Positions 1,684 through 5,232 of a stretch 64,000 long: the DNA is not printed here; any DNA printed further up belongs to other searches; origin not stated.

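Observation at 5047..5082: Conserved extreme C-terminal tail L-[PS]-P-P-x-L-G-G-[VL]-x-Q-Y-COOH on all three proteases: candidate new sorting/recognition signal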

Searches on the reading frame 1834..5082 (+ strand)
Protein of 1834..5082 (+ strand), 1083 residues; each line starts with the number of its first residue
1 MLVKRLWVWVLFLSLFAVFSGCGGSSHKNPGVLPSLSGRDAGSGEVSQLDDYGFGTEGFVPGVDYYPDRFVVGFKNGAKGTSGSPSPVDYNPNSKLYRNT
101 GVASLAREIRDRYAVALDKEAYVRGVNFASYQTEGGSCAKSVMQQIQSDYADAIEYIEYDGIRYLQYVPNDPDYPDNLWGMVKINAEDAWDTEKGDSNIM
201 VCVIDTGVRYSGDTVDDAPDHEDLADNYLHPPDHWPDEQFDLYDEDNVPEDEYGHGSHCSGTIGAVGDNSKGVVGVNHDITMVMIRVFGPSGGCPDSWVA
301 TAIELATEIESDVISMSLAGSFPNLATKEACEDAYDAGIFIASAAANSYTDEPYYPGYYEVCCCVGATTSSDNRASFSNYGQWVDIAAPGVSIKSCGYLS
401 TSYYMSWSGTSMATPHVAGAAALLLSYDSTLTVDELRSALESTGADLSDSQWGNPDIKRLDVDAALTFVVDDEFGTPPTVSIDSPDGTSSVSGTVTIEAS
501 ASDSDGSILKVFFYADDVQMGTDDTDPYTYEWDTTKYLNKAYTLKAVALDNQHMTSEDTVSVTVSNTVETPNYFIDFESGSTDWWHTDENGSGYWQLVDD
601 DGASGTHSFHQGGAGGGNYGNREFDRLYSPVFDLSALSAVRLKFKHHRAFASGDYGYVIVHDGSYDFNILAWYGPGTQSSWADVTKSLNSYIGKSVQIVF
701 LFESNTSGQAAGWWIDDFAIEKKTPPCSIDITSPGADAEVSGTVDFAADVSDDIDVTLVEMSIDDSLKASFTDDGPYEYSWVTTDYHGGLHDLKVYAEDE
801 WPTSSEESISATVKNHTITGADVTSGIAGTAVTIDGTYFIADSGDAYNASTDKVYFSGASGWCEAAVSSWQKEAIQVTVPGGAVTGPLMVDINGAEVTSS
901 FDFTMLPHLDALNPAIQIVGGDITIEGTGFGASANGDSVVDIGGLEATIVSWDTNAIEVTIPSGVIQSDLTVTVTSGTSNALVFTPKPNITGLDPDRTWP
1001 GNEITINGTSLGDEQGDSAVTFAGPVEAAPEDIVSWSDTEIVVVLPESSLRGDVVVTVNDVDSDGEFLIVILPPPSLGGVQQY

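Call 6: search_protein_families(library=pfam, proteins=[window:1834-5082:+], max_evalue=0.01)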
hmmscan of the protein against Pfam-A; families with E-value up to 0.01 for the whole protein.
window:1834-5082:+ (1083 aa): 3 families
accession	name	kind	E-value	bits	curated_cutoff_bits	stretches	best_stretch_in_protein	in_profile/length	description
PF00082.27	Peptidase_S8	-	1.3e-47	162.9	21.8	1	197-447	2-276/288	Subtilase family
PF17957.7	Big_7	-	3.4e-28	98.5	24.1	2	478-546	1-70/70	Bacterial Ig domain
PF01833.30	TIG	-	3.6e-20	72.2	20.9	3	988-1062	1-72/84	IPT/TIG domain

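Call 8: search_protein_families(library=ncbifam, proteins=[window:1834-5082:+], max_evalue=1)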
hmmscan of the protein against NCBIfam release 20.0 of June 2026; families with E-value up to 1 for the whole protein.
window:1834-5082:+ (1083 aa): 9 families
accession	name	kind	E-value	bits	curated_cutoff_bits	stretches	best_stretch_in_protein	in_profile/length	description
NF033595.1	denti_PrtP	equivalog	2.9e-35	122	300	2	314-453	342-488/606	dentilisin complex serine proteinase subunit PrtP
TIGR03921.1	T7SS_mycosin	equivalog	8.1e-31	107.4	278.75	1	185-449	2-268/353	type VII secretion-associated serine protease mycosin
NF049966.1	QH_SP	equivalog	2.6e-13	49.8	165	1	247-442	34-209/219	subtilisin-like serine protease QhpE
NF040553.1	SGO_0316_fam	subfamily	7.8e-11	40.4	1400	2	245-350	349-466/1486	SGO_0316/SGO_0317 family LPXTG-anchored serine peptidase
TIGR03895.1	protease_PatA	subfamily_domain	6.1e-10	38.5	421.05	1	266-428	10-180/606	PatA/PatG family cyanobactin maturation protease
NF047769.1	LIC10067_lipo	equivalog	7e-08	32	200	3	918-980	57-118/239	LIC10067 family putative lipoprotein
NF040809.1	germ_prot_CspBA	exception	1.8e-05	22.6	1250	2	372-427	416-475/1099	bifunctional germination protease/germinant receptor pseudoprotease CspBA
NF058597.1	CoaZ_rpt_PGGG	domain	5e-05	23.3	30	2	907-985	3-87/88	choice-of-anchor Z repeating domain-containing protein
TIGR03437.1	Soli_cterm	paralog_domain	0.18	11.5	29.05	0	935-981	41-89/225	Solibacter uncharacterized C-terminal domain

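Call 44: search_protein_representatives(alignment_id=A3)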
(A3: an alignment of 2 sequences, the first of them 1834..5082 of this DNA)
Query: 2 sequences, 1116 profile positions. Proteins with E-value up to 0.001 (for the whole library): 215845; up to 1e-10: 133339; up to 1e-30: 33410. The best 150 are listed.
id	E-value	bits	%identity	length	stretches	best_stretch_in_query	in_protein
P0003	0.0e+00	1501.2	-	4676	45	508-603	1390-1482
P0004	0.0e+00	1415.1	-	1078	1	44-1116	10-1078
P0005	0.0e+00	1069.0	-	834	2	44-532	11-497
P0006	1.2e-272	923.9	-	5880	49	502-603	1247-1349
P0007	3.7e-258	875.9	-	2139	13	853-1099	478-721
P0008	1.6e-255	867.2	-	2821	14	897-1098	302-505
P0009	4.7e-249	845.7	-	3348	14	852-1103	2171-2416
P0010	9.6e-241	818.2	-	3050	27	507-600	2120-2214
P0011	8.8e-238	808.4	-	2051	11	896-1103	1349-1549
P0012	1.8e-223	761.0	-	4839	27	901-1094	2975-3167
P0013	5.7e-212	722.9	-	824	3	87-537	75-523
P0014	4.3e-210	716.7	-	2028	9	897-1098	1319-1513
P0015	2.9e-209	714.0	-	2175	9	896-1097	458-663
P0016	2.4e-206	704.3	-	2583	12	939-1107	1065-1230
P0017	7.6e-205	699.3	-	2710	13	934-1108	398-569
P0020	8.7e-193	659.4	-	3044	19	904-1091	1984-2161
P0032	7.2e-168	576.9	-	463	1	653-1115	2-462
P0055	1.4e-148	513.0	-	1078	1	39-942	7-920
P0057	1.6e-147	509.5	-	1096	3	40-784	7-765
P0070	3.4e-137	475.3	-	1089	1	86-942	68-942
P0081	1.7e-132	459.8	-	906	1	43-753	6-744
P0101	1.2e-122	427.2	-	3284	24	908-1062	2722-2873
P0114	3.5e-118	412.4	-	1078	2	46-631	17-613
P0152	7.1e-105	368.3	-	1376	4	209-874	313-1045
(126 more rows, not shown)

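Call 48: search_protein_families(library=pfam, proteins=[P0152, P0057, P0005, P0013, P0055, P0081], max_evalue=0.001)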
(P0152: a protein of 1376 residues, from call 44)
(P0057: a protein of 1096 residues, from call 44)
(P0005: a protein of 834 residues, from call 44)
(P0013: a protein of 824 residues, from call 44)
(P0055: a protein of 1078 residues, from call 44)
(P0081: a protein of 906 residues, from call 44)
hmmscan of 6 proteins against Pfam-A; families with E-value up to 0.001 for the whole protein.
P0152 (1376 aa): 3 families
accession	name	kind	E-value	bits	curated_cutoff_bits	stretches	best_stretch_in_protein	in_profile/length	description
PF00082.27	Peptidase_S8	-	1.2e-48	166.4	21.8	1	335-609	3-279/288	Subtilase family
PF01833.30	TIG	-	9.5e-19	67.6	20.9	2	1277-1353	1-72/84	IPT/TIG domain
PF20773.4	InhA-like_MAM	-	4.3e-06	26.8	26.9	0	865-917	113-163/191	Immune inhibitor A-like, MAM domain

P0057 (1096 aa): 4 families
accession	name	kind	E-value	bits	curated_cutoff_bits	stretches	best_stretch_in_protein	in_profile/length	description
PF00082.27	Peptidase_S8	-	4.4e-41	141.5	21.8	1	208-447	2-276/288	Subtilase family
PF17957.7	Big_7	-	2.8e-18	66.7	24.1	2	477-549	1-69/70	Bacterial Ig domain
PF01833.30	TIG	-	6.7e-06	26.4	20.9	1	994-1083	1-84/84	IPT/TIG domain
PF20773.4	InhA-like_MAM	-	0.0002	21.4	26.9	1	875-990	37-163/191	Immune inhibitor A-like, MAM domain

P0005 (834 aa): 3 families
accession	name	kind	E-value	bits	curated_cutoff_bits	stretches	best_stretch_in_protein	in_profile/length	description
PF00082.27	Peptidase_S8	-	4.3e-45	154.7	21.8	1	197-444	2-273/288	Subtilase family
PF01833.30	TIG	-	7.8e-20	71.1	20.9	3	658-736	1-83/84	IPT/TIG domain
PF17957.7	Big_7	-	8.7e-17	62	24.1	1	474-542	1-70/70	Bacterial Ig domain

P0013 (824 aa): 4 families
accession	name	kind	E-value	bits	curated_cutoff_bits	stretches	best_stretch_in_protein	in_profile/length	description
PF00082.27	Peptidase_S8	-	1.1e-44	153.3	21.8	1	217-465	2-273/288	Subtilase family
PF01833.30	TIG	-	1.2e-16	60.8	20.9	2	729-801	1-72/84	IPT/TIG domain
PF17957.7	Big_7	-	2.7e-14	54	24.1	1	495-563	1-70/70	Bacterial Ig domain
PF19077.6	Big_13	-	0.00045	21.1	27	0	502-581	19-100/102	Bacterial Ig-like domain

P0055 (1078 aa): 3 families
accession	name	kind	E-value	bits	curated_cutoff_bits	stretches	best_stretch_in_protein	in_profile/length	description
PF00082.27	Peptidase_S8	-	5e-47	161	21.8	1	214-446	3-270/288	Subtilase family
PF17957.7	Big_7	-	6.3e-12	46.4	24.1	1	735-800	5-70/70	Bacterial Ig domain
PF00404.24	Dockerin_1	-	4.9e-07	30.3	22.9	1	1014-1069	1-52/57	Dockerin type I domain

P0081 (906 aa): 1 family
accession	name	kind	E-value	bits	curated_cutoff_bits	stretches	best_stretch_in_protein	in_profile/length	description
PF00082.27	Peptidase_S8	-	1.2e-54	186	21.8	1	200-463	3-273/288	Subtilase family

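Call 61: find_encoding_contigs(protein=P0057, flank=10000, max_places=3)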
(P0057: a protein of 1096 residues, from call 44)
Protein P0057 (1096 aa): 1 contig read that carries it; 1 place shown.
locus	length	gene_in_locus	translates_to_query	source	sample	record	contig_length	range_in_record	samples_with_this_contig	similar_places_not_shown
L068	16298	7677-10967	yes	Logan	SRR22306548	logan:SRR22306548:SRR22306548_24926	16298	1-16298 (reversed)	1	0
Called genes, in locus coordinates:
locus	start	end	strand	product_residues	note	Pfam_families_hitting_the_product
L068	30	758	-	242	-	-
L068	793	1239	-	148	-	PF12675:DUF3795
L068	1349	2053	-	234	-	PF13489:Methyltransf_23, PF13649:Methyltransf_25, PF13847:Methyltransf_31, PF08241:Methyltransf_11, PF08242:Methyltransf_12 (weak)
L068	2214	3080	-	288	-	-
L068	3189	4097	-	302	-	PF00892:EamA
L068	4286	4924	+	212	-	-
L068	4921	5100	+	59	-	-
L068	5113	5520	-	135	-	-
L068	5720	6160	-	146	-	-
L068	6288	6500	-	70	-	-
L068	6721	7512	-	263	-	PF01261:AP_endonuc_2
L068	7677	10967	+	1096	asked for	PF00082:Peptidase_S8, PF17957:Big_7, PF01833:TIG (weak)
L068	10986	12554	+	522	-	PF01833:TIG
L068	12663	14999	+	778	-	-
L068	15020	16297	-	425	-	?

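Call 62: find_encoding_contigs(protein=P0152, flank=10000, max_places=3)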
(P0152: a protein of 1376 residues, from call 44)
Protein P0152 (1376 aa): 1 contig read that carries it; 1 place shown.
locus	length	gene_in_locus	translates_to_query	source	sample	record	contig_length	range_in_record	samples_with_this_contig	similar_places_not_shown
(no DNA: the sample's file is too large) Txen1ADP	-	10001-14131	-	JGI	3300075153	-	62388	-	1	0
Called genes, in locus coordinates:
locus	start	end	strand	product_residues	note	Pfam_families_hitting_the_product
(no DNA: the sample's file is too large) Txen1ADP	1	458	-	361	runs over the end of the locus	-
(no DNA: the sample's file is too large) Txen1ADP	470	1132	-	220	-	PF19368:WHD_AraR, PF21906:WHD_NrtR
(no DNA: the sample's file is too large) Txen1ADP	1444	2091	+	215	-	PF00730:HhH-GPD, PF00633:HHH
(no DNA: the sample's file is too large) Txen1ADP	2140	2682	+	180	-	-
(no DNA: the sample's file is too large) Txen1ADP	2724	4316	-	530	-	PF08486:SpoIID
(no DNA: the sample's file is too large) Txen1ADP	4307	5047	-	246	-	-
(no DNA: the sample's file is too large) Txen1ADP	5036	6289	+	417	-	PF04055:Radical_SAM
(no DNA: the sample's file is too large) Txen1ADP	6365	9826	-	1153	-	PF00989:PAS (weak), PF13188:PAS_8 (faint), PF13426:PAS_9 (faint), PF00512:HisKA, PF02518:HATPase_c, PF00072:Response_reg, PF01627:Hpt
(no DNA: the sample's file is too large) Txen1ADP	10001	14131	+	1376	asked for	PF00082:Peptidase_S8, PF20773:InhA-like_MAM (faint), PF01833:TIG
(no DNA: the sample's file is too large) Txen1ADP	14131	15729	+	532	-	PF01833:TIG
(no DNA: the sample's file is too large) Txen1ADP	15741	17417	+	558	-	PF01833:TIG (faint)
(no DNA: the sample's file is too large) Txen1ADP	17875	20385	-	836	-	PF00521:DNA_topoisoIV, PF03989:DNA_gyraseA_C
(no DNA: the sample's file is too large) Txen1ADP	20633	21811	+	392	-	-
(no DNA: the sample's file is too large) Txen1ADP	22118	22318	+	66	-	-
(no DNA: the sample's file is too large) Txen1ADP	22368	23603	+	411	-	PF01841:Transglut_core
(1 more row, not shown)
